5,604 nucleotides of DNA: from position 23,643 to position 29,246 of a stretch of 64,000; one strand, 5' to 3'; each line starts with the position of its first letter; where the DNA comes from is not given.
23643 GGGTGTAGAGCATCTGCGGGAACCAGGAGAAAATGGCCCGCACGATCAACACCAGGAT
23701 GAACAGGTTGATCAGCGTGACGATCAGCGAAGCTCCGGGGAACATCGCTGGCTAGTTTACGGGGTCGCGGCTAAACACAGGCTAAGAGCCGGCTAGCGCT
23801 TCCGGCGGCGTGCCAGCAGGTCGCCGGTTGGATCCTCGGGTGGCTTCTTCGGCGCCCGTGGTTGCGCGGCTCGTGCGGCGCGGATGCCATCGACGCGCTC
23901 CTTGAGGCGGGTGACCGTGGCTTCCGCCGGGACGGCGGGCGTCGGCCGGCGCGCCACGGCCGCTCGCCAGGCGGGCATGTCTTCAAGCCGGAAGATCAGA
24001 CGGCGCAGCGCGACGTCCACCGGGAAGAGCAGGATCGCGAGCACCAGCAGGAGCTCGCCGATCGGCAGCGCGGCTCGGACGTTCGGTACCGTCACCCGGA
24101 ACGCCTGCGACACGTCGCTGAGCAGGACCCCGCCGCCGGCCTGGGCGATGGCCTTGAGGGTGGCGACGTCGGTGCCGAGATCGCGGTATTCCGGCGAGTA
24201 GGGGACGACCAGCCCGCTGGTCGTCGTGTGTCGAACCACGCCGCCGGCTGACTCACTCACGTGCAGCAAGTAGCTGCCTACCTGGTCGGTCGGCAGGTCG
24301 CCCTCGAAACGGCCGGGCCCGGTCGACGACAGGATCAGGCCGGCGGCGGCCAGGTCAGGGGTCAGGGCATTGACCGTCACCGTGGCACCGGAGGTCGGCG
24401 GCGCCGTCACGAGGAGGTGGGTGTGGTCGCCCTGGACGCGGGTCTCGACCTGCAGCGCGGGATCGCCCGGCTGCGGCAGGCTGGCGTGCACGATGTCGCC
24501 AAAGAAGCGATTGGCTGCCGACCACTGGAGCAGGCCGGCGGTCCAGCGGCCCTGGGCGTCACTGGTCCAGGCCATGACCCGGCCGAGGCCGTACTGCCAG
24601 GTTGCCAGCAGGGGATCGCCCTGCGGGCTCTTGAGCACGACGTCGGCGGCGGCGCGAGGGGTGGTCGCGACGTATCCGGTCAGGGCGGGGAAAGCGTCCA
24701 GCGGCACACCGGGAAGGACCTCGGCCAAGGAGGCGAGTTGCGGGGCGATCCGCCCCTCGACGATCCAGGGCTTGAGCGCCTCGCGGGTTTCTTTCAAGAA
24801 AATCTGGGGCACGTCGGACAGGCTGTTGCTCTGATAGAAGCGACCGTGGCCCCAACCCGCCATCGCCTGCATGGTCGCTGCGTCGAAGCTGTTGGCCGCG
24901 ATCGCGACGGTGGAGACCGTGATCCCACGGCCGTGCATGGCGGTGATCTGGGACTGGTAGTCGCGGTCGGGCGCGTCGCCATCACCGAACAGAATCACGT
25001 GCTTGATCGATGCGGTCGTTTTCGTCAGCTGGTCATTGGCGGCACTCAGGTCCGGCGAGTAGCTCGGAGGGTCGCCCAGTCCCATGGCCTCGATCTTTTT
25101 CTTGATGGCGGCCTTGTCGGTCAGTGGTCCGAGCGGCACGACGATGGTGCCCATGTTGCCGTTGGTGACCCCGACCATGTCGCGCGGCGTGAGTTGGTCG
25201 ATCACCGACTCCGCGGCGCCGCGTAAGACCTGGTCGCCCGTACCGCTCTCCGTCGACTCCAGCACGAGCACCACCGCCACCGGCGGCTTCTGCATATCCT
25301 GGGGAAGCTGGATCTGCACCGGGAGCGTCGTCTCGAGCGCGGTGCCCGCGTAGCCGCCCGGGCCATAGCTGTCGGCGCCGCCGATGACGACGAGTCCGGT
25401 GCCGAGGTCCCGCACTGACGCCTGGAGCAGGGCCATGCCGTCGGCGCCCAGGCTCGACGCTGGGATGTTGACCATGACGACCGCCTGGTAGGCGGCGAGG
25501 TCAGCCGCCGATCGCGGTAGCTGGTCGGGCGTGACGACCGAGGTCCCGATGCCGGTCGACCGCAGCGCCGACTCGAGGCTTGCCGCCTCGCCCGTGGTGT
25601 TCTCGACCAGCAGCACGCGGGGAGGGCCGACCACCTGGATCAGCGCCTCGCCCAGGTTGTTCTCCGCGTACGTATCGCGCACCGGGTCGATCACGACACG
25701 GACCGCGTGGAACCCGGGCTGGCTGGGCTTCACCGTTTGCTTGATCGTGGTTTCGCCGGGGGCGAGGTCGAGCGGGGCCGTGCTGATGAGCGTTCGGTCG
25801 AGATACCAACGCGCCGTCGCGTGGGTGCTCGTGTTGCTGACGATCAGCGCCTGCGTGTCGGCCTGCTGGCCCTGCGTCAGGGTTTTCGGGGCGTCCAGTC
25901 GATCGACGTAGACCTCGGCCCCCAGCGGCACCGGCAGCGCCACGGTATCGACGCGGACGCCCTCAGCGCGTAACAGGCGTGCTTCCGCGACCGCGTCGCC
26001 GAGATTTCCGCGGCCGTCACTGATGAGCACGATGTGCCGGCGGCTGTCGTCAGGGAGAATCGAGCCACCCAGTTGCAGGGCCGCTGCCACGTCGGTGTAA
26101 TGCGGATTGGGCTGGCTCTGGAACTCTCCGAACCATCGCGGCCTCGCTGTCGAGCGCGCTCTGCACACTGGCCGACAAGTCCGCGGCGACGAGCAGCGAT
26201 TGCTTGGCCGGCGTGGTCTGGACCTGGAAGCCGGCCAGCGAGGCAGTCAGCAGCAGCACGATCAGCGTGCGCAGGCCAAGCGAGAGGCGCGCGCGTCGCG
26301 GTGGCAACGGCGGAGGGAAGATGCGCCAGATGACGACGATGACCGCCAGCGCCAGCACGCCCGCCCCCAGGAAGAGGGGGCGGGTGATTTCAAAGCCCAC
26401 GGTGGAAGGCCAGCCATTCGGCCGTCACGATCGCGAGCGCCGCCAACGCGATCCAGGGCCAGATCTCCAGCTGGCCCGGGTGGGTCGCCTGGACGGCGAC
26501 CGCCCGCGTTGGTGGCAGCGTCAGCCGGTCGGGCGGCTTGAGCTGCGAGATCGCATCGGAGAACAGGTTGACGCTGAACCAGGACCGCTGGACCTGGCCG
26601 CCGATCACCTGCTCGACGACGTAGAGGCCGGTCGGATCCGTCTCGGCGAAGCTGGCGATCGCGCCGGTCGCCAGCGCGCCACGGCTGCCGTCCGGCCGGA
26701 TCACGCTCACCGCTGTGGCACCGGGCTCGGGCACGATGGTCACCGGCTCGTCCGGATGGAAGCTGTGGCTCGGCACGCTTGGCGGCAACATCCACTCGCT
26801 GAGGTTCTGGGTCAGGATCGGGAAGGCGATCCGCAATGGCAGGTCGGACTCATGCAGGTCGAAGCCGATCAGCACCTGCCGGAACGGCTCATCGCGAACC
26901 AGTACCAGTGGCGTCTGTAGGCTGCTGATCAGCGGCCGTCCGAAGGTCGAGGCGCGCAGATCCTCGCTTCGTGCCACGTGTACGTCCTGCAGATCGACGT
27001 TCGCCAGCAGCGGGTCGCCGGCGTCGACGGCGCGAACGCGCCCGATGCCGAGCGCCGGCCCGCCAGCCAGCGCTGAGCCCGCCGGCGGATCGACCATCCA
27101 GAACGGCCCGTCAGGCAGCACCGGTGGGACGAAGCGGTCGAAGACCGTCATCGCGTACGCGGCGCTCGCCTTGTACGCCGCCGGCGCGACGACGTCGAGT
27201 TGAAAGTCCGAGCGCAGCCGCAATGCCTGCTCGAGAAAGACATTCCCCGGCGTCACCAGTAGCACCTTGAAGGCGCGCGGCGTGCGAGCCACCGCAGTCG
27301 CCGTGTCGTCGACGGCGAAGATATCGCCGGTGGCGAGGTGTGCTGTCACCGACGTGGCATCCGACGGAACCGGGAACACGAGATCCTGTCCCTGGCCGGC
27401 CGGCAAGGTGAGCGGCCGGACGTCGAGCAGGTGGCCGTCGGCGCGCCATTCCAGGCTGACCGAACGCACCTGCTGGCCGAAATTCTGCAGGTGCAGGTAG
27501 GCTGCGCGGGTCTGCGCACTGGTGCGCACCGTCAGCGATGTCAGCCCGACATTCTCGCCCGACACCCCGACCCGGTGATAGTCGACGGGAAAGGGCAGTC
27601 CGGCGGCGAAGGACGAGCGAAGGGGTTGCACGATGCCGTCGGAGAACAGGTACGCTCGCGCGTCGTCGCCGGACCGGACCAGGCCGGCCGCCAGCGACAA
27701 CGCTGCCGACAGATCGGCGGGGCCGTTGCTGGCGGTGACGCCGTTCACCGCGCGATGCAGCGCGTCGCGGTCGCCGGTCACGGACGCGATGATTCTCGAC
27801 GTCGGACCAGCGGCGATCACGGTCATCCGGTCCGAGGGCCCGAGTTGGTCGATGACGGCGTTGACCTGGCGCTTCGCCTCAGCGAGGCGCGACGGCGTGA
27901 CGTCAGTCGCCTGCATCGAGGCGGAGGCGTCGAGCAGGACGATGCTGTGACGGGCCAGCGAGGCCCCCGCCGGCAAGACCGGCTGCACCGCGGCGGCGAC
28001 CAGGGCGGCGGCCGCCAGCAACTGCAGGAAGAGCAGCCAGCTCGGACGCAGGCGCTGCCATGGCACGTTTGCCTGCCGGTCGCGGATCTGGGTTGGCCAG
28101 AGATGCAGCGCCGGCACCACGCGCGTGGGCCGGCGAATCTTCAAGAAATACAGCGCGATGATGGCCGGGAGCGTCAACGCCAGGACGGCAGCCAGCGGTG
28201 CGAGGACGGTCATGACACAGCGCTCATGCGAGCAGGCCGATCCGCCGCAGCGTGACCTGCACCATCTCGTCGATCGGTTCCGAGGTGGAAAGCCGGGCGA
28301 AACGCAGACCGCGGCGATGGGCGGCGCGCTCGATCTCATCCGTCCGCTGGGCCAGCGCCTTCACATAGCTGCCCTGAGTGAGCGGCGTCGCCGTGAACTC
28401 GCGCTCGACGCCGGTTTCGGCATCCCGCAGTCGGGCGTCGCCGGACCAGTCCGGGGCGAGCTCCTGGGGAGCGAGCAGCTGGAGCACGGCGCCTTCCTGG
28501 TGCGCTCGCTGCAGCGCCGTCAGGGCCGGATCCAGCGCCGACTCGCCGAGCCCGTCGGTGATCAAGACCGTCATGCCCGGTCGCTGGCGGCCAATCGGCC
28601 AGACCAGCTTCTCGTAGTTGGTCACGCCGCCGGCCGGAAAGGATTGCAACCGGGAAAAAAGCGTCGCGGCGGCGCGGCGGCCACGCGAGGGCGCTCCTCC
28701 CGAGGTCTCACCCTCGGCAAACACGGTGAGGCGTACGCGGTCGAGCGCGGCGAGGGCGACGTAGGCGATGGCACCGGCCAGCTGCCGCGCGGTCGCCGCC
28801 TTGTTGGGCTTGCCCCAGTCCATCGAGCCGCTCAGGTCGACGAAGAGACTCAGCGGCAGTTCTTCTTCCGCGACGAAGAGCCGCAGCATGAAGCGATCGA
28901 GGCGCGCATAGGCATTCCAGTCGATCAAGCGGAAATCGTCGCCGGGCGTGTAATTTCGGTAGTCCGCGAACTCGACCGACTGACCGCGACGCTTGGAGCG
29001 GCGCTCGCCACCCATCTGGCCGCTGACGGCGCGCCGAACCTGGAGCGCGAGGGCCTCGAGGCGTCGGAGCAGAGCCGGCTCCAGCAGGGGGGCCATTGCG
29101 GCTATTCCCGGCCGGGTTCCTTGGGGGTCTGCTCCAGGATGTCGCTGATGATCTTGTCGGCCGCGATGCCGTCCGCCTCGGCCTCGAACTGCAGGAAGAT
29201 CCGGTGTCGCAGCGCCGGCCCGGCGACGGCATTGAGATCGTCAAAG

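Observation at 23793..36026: A 12-kb MoxR/DUF58/VWA (Bat-like) cluster fused to an ABC-2 exporter, anchored at tRNA-Leu(CAA)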

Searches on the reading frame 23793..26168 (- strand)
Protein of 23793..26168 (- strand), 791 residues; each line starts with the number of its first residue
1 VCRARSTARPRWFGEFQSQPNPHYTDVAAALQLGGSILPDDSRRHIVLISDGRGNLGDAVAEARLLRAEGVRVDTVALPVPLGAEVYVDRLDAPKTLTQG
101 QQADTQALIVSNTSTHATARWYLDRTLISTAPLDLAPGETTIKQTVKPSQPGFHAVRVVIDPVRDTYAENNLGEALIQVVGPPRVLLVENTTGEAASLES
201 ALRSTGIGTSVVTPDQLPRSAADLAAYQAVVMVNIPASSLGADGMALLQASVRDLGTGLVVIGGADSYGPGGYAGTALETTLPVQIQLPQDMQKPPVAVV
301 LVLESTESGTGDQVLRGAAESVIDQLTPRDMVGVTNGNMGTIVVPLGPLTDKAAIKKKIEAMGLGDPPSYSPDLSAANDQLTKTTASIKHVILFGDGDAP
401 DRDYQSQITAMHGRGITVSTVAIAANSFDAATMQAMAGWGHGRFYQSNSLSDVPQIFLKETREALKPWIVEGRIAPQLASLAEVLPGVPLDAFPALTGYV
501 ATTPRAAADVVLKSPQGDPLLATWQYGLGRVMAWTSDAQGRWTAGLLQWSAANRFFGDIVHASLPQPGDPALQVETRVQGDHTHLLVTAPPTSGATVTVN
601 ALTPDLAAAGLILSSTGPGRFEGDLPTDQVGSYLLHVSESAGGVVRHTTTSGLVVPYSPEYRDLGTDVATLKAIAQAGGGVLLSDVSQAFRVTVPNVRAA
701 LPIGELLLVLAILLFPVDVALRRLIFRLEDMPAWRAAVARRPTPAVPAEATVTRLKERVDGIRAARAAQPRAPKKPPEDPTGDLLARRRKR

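Call 5: search_protein_families(library=pfam, proteins=[window:23793-26168:-], max_evalue=0.01)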
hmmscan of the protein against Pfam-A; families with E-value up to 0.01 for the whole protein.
window:23793-26168:- (791 aa): 2 families
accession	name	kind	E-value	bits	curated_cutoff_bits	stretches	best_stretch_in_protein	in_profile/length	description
PF07090.17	GATase1_like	-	1.1e-10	42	27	1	471-561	152-243/247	Putative glutamine amidotransferase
PF00092.34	VWA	-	3.5e-10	40.8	23.8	1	300-457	3-172/174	von Willebrand factor type A domain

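Call 7: search_protein_families(library=ncbifam, proteins=[window:23793-26168:-], max_evalue=0.01)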
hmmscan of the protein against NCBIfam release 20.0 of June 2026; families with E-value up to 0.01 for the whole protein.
window:23793-26168:- (791 aa): 0 families

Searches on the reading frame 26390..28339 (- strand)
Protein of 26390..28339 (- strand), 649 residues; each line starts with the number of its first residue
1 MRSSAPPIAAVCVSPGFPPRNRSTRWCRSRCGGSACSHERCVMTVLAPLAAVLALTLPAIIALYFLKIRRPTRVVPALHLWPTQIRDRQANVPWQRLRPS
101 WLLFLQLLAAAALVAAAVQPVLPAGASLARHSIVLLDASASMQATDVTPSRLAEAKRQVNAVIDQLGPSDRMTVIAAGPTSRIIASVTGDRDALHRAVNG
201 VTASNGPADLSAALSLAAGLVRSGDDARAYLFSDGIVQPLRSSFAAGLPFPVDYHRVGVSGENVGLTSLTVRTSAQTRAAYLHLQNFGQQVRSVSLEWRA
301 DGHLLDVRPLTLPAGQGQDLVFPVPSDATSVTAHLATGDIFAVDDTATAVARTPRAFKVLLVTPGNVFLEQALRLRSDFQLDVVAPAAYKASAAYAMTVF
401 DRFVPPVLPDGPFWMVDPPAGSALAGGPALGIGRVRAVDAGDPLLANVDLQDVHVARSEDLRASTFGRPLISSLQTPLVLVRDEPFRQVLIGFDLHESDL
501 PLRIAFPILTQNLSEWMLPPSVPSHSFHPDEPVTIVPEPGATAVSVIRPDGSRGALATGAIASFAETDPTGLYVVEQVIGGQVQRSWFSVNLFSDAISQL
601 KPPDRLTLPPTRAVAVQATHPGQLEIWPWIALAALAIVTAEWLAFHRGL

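Call 5: search_protein_families(library=pfam, proteins=[window:26390-28339:-], max_evalue=0.01)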
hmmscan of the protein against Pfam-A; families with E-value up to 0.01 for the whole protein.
window:26390-28339:- (649 aa): 4 families
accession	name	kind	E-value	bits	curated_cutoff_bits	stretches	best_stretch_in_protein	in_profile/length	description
PF13519.12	VWA_2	-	7.8e-17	62.3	27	1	133-235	2-106/107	von Willebrand factor type A domain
PF07584.16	BatA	-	5.2e-10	40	25.9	1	43-120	1-77/77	Aerotolerance regulator N-terminal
PF00092.34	VWA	-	3.4e-05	24.6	23.8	1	134-225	4-96/174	von Willebrand factor type A domain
PF13768.12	VWA_3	-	0.0043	17.5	27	1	133-234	4-105/155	von Willebrand factor type A domain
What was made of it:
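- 26390..28213 (-): BatA-type membrane VWA protein: BatA_N double TM, VWA with a DASAS MIDAS motif, about 510 aa outside, and a C-terminal TM. BatA 40 bits and VWA_2 62 bits (call 5).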

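Call 7: search_protein_families(library=ncbifam, proteins=[window:26390-28339:-], max_evalue=0.01)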
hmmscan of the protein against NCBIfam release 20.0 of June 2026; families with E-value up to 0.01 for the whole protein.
window:26390-28339:- (649 aa): 4 families
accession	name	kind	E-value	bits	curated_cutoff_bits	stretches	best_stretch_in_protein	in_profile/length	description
NF010238.0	PRK13685.1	subfamily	1.9e-09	37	432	1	80-208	47-175/335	hypothetical protein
TIGR03788.1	marine_srt_targ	equivalog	7.4e-05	21.4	551.65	1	88-217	225-358/629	marine proteobacterial sortase target protein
TIGR03436.1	acidobact_VWFA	subfamily_domain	0.0022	17.5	81.25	1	114-203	57-135/324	VWA domain-containing protein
NF047506.1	VWA_BatB_Lepto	exception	0.0035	16.5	350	1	134-201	90-156/324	VWA domain-containing protein BatB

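Call 68: search_protein_families(library=padloc, proteins=[window:26390-28213:-], max_evalue=0.001)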
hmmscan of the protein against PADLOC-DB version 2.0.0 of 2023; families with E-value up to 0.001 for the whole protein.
window:26390-28213:- (607 aa): 0 families

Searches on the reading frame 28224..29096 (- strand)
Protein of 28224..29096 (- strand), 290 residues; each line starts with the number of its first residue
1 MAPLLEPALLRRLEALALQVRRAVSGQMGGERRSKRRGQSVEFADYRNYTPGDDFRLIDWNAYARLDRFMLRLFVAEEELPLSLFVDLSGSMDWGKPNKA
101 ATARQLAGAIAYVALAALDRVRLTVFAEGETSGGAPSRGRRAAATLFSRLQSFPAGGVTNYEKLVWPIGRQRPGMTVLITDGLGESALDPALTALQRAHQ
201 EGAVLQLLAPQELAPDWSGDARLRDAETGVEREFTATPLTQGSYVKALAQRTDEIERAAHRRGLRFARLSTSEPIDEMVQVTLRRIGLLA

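Call 5: search_protein_families(library=pfam, proteins=[window:28224-29096:-], max_evalue=0.01)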
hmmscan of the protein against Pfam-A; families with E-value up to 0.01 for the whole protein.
window:28224-29096:- (290 aa): 2 families
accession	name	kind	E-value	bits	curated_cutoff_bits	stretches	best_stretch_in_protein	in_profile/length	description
PF01882.25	DUF58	-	1.3e-28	100.1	23.4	1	45-250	1-212/216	Protein of unknown function DUF58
PF13519.12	VWA_2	-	0.0053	17.8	27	0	85-163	4-80/107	von Willebrand factor type A domain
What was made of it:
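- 28224..29096 (-): DUF58 protein with a DLSGS MIDAS-like motif; cytoplasmic. DUF58 100 bits (call 5).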

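Call 7: search_protein_families(library=ncbifam, proteins=[window:28224-29096:-], max_evalue=0.01)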
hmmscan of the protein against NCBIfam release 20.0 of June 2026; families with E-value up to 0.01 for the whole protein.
window:28224-29096:- (290 aa): 0 families

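Call 68: search_protein_families(library=padloc, proteins=[window:28224-29096:-], max_evalue=0.001)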
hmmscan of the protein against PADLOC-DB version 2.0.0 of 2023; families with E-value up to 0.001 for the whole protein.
window:28224-29096:- (290 aa): 0 families
